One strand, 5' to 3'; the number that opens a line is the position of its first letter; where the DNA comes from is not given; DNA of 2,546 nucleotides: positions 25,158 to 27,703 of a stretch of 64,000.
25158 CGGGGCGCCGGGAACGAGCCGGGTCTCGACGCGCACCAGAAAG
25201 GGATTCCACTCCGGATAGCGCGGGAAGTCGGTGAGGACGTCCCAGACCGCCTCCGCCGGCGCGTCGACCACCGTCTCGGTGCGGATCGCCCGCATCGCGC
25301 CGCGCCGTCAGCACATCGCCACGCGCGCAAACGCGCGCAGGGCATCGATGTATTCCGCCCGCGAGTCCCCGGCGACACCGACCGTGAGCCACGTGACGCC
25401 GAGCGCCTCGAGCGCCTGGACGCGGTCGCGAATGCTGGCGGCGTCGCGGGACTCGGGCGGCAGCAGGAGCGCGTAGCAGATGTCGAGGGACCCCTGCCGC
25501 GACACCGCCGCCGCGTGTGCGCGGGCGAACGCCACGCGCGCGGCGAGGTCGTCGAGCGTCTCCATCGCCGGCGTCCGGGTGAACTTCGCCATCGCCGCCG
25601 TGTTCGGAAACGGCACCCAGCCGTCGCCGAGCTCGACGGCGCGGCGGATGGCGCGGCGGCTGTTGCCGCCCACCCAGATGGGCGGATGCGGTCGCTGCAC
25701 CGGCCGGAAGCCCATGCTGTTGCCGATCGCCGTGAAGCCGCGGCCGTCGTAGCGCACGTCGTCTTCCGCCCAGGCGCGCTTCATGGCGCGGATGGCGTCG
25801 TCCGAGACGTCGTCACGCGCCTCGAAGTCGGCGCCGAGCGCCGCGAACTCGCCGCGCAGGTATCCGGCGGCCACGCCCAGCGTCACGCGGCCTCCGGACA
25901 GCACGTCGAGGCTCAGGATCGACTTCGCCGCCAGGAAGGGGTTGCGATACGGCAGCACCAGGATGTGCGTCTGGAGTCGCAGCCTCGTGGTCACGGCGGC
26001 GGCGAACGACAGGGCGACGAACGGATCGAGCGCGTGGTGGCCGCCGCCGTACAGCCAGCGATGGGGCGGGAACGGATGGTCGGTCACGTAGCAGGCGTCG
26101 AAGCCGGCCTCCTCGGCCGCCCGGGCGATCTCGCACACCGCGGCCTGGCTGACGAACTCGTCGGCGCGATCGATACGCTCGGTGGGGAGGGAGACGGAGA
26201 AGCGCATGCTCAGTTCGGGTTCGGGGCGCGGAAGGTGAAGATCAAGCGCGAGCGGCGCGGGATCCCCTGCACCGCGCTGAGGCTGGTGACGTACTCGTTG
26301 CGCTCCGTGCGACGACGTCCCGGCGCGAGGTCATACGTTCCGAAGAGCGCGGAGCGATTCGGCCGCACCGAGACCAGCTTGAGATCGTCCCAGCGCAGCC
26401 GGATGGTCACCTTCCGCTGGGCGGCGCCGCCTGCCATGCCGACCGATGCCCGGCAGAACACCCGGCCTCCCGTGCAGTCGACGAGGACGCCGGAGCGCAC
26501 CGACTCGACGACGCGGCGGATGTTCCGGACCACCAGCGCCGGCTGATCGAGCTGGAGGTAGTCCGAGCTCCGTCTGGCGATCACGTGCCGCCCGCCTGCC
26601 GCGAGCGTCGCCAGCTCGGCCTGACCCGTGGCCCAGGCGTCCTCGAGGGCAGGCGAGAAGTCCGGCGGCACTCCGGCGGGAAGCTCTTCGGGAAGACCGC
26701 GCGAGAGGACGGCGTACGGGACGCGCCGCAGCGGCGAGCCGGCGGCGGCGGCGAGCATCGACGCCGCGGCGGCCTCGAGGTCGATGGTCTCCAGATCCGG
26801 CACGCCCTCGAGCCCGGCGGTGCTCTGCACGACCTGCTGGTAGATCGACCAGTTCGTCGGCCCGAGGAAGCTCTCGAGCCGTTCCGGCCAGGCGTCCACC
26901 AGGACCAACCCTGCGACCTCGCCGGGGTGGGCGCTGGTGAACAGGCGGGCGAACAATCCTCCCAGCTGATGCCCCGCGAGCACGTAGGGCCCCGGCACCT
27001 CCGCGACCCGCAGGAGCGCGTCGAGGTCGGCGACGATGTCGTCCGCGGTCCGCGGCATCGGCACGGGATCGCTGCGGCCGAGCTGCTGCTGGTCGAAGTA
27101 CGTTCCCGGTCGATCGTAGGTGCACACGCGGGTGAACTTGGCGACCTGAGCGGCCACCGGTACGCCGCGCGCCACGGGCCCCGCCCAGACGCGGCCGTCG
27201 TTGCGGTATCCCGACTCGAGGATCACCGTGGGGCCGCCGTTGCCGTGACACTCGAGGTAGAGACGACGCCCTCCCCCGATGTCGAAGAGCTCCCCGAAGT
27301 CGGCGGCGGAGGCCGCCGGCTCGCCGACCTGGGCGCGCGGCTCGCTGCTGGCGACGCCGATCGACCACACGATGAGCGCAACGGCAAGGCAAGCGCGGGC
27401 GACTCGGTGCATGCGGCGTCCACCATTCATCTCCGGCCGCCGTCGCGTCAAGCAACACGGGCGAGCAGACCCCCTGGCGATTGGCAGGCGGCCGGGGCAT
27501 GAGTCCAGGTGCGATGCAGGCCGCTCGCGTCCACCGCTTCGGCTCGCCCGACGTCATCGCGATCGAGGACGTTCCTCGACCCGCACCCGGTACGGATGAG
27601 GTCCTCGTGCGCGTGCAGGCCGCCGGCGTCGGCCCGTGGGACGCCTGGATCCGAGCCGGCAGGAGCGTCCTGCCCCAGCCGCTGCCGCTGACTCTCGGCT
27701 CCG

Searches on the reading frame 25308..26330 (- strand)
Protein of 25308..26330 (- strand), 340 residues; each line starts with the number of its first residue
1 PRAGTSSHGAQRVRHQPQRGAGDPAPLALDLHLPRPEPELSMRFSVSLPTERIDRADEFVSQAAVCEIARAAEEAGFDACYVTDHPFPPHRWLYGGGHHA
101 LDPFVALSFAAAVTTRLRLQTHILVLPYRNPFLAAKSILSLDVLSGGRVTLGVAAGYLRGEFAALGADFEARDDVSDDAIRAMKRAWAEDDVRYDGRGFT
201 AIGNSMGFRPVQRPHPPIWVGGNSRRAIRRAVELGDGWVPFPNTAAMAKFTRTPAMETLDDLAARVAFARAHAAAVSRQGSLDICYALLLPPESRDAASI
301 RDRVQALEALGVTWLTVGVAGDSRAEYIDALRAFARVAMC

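Call 40: search_protein_families(library=pfam, proteins=[window:25308-26330:-], max_evalue=0.0001)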
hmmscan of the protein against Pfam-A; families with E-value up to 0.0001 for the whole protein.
window:25308-26330:- (340 aa): 1 family
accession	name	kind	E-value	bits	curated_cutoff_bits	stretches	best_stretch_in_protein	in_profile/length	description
PF00296.26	Bac_luciferase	-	1.2e-45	156.6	27.9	1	42-246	1-197/314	Luciferase-like monooxygenase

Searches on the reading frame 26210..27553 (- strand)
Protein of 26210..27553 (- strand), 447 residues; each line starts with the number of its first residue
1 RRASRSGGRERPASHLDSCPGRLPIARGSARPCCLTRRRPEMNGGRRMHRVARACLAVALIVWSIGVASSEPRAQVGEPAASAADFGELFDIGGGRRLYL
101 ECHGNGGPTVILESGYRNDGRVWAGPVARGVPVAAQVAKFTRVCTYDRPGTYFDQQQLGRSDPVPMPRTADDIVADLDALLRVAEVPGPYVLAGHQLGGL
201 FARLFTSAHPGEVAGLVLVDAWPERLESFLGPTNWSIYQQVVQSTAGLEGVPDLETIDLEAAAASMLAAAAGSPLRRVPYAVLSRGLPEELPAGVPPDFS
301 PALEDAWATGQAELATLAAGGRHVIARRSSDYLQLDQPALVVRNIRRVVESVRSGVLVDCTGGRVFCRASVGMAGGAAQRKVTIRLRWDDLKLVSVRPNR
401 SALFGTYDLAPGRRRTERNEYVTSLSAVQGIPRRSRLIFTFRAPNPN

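Call 41: search_protein_families(library=pfam, proteins=[window:26210-27553:-], max_evalue=0.0001)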
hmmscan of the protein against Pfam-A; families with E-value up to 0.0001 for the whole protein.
window:26210-27553:- (447 aa): 2 families
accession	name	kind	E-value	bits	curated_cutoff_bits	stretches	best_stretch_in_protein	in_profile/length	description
PF12697.13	Abhydrolase_6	-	8.3e-06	27.1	26.3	1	103-341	5-171/217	Alpha/beta hydrolase family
PF00561.26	Abhydrolase_1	-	3.1e-05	24.2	25.8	1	108-229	1-112/245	alpha/beta hydrolase fold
